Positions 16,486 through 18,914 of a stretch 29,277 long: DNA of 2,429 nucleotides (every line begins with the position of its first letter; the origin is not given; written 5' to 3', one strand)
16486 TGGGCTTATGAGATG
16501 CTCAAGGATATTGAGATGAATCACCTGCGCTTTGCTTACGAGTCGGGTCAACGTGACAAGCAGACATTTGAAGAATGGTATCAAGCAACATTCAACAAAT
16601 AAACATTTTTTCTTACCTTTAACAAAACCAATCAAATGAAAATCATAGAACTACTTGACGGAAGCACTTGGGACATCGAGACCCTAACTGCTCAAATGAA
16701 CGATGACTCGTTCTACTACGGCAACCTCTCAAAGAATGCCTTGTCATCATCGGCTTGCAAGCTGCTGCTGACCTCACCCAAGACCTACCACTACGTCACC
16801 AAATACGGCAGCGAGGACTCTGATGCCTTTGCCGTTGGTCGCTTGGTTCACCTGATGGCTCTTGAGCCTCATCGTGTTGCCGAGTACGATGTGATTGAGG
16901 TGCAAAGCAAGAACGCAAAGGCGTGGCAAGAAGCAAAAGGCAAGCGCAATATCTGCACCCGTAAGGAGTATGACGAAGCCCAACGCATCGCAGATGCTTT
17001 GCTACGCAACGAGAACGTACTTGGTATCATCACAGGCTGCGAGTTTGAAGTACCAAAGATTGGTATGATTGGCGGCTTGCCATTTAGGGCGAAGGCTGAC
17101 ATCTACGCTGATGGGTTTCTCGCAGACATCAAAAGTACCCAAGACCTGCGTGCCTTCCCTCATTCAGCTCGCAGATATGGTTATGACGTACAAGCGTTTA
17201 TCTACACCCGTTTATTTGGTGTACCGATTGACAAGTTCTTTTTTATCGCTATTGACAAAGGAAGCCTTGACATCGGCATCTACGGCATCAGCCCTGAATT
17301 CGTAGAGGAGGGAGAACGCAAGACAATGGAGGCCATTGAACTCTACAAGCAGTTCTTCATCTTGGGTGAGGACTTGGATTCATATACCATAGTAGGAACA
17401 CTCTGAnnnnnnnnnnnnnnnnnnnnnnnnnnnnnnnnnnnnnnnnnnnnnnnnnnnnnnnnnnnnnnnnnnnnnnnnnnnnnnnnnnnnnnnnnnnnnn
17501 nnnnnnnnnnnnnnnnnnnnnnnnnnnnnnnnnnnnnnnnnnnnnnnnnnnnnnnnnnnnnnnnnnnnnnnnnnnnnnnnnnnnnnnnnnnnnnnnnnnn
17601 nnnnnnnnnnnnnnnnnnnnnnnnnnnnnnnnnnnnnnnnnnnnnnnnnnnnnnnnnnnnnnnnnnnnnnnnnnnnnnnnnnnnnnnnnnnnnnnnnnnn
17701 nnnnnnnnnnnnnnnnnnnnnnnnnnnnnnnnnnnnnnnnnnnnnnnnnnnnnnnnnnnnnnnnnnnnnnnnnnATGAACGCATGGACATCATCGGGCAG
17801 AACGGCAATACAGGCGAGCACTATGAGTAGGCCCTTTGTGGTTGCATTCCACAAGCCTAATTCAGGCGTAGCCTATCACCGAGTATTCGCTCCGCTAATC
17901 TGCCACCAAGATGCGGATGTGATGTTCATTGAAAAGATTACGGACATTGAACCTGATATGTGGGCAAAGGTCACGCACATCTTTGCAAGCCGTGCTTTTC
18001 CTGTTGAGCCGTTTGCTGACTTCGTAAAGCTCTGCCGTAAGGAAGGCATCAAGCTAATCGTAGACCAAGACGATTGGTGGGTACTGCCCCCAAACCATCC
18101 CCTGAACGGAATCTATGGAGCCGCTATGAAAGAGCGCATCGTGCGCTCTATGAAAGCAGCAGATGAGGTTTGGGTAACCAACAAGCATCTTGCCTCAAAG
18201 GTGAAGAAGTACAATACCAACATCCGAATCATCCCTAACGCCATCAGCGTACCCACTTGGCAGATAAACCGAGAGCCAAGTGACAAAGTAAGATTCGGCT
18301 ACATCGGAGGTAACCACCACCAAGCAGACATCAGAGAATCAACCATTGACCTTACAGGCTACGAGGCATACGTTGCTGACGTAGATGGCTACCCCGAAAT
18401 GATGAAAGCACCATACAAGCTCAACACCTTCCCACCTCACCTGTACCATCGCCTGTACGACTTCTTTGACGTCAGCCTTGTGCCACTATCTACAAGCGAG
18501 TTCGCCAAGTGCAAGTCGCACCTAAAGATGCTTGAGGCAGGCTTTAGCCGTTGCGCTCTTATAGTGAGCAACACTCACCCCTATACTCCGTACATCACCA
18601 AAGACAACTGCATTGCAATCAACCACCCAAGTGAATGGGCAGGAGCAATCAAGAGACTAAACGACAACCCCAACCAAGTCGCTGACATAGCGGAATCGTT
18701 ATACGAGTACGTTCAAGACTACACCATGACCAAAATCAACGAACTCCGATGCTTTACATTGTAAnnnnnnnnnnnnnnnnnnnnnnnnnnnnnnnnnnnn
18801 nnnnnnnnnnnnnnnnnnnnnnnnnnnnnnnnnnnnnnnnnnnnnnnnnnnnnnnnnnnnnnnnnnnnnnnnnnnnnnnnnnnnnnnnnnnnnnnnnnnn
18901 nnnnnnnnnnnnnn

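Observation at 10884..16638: Conserved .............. leader motif abutting the start codons of early genes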

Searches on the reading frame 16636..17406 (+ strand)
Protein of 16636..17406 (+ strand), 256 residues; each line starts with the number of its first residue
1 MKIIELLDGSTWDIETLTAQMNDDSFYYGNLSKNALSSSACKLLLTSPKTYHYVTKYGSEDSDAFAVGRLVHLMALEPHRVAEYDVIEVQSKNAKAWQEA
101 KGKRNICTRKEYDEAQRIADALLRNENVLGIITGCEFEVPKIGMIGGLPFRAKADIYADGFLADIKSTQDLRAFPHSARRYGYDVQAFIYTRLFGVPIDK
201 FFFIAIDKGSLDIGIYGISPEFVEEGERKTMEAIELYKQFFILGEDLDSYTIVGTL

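Call 10: search_protein_families(library=pfam, proteins=[window:16636-17406:+], max_evalue=0.01)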
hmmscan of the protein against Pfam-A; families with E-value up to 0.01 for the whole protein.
window:16636-17406:+ (256 aa): 1 family
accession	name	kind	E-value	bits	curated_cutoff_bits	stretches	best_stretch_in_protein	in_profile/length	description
PF12684.13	DUF3799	-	5e-25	89.1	26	1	37-239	1-213/233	PDDEXK-like domain of unknown function (DUF3799)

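Call 11: search_protein_families(library=phrogs, proteins=[window:16636-17406:+], max_evalue=0.001)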
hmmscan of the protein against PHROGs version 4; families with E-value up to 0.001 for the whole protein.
window:16636-17406:+ (256 aa): 3 families
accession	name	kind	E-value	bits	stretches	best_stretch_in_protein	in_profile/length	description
phrog_412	-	DNA, RNA and nucleotide metabolism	1.4e-35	124.5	1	23-242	145-386/440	exonuclease VIII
phrog_1227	-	DNA, RNA and nucleotide metabolism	1.7e-08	35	1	21-198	4-189/268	exonuclease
phrog_607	-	DNA, RNA and nucleotide metabolism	1.9e-06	27.4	1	108-234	709-847/883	exonuclease VII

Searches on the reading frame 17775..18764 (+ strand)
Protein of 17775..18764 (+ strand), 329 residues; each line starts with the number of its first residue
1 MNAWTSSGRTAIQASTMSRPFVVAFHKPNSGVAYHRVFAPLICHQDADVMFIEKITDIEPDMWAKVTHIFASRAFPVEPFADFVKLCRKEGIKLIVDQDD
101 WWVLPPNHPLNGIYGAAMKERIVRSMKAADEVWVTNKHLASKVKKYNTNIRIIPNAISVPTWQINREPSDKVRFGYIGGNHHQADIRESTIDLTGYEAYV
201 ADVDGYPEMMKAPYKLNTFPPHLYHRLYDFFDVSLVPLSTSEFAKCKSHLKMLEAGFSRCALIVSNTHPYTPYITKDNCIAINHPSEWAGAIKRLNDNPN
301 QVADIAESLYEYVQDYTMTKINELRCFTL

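Call 10: search_protein_families(library=pfam, proteins=[window:17775-18764:+], max_evalue=0.01)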
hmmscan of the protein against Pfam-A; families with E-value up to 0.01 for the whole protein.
window:17775-18764:+ (329 aa): 0 families

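Call 11: search_protein_families(library=phrogs, proteins=[window:17775-18764:+], max_evalue=0.001)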
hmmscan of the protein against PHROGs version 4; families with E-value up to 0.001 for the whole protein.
window:17775-18764:+ (329 aa): 1 family
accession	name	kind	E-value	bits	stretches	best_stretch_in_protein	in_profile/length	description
phrog_7162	-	moron, auxiliary metabolic gene and host takeover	7.2e-48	164.4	1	26-325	8-301/309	glycosyltransferase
